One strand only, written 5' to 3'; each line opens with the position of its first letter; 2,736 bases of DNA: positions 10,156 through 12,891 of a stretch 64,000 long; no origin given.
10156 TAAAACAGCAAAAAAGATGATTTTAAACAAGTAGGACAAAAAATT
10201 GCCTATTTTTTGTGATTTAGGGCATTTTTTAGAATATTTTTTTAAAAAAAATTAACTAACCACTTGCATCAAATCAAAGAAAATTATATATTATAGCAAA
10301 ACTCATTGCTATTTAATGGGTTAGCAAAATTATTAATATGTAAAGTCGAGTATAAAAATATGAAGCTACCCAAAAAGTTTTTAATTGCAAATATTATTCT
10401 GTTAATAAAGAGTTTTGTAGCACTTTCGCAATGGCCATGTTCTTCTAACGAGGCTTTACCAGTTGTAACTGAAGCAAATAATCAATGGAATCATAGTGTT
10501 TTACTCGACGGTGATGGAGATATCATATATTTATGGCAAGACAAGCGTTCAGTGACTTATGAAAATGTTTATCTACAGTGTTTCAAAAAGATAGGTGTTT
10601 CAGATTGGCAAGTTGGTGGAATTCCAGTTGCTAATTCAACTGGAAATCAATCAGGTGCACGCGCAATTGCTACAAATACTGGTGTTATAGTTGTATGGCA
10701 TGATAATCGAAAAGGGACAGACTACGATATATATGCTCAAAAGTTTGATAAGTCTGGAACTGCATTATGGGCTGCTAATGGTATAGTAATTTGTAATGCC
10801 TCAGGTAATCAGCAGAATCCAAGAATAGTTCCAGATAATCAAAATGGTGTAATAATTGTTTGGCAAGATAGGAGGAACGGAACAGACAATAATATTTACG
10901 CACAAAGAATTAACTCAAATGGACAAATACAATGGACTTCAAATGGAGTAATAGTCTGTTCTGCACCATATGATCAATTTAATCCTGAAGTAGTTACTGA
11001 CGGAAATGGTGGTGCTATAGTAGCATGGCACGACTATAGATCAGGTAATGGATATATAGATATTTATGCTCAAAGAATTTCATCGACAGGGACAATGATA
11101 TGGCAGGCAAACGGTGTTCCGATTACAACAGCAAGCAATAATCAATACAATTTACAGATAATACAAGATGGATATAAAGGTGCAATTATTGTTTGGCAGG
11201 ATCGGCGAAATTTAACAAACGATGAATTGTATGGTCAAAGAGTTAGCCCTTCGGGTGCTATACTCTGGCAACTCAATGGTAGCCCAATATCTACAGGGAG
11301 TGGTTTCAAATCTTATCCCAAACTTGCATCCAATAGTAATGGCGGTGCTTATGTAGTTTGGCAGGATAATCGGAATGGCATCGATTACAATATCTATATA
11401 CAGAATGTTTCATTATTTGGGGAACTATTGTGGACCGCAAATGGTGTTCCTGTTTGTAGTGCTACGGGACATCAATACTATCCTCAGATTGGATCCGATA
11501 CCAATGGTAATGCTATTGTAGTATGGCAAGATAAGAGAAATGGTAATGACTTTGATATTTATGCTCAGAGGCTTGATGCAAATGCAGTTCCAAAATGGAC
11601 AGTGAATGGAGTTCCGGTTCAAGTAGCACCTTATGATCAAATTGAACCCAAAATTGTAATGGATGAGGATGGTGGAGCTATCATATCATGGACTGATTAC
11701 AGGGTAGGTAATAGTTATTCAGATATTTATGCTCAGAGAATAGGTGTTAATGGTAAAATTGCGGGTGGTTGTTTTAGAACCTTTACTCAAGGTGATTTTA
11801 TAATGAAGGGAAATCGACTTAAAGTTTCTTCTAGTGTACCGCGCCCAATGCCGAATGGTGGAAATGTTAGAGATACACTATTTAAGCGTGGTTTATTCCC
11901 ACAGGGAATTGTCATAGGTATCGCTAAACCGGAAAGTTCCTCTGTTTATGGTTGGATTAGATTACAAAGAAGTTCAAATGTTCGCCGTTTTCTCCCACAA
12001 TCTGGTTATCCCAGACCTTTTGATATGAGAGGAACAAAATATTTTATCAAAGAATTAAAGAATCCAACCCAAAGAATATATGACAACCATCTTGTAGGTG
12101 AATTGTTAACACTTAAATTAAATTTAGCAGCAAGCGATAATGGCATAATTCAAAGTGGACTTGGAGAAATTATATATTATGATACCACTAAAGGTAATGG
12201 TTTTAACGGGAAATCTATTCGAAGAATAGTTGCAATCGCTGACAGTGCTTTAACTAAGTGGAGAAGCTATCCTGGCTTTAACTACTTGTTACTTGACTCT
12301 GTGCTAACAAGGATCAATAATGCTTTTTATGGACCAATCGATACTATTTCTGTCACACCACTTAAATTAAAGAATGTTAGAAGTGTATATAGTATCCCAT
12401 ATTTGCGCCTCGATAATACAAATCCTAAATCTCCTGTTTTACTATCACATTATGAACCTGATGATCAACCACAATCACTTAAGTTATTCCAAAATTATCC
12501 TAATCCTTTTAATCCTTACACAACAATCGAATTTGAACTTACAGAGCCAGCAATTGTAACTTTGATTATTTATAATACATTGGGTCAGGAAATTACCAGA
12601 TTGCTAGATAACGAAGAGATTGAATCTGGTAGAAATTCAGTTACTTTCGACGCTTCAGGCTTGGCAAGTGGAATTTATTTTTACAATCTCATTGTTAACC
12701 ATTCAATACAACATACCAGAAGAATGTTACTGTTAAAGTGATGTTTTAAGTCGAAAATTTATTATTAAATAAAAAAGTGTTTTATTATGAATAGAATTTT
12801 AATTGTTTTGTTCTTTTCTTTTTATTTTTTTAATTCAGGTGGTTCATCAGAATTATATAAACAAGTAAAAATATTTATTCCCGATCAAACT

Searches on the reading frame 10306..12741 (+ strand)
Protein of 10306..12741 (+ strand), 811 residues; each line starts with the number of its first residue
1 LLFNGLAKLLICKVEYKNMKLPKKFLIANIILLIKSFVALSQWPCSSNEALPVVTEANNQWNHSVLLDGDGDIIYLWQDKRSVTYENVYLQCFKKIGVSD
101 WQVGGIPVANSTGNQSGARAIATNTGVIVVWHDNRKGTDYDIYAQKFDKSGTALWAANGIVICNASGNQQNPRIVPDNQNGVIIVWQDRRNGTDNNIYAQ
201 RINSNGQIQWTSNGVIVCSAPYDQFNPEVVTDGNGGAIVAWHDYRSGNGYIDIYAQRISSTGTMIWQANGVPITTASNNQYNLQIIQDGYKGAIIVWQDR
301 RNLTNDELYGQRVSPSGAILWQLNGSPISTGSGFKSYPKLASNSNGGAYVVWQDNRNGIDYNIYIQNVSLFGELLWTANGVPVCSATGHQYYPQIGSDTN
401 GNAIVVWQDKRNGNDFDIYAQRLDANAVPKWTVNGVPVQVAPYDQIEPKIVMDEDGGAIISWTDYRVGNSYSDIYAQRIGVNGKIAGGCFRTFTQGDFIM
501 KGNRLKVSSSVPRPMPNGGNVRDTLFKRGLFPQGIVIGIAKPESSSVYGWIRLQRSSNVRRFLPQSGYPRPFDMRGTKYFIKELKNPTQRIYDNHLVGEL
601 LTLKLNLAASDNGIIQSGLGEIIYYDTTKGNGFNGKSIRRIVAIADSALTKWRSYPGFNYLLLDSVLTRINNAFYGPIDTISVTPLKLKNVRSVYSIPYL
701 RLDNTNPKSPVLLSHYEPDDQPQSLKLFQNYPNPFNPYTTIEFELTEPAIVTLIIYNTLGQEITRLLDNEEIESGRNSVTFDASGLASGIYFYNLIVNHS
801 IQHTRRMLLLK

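Call 53: search_protein_families(library=pfam, proteins=[window:10306-12741:+], max_evalue=0.00001)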
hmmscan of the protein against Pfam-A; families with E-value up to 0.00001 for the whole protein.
window:10306-12741:+ (811 aa): 1 family
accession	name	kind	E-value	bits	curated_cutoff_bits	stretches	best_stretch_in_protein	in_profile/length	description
PF18962.6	Por_Secre_tail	-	1.5e-09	38.5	27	1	731-799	2-66/75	Secretion system C-terminal sorting domain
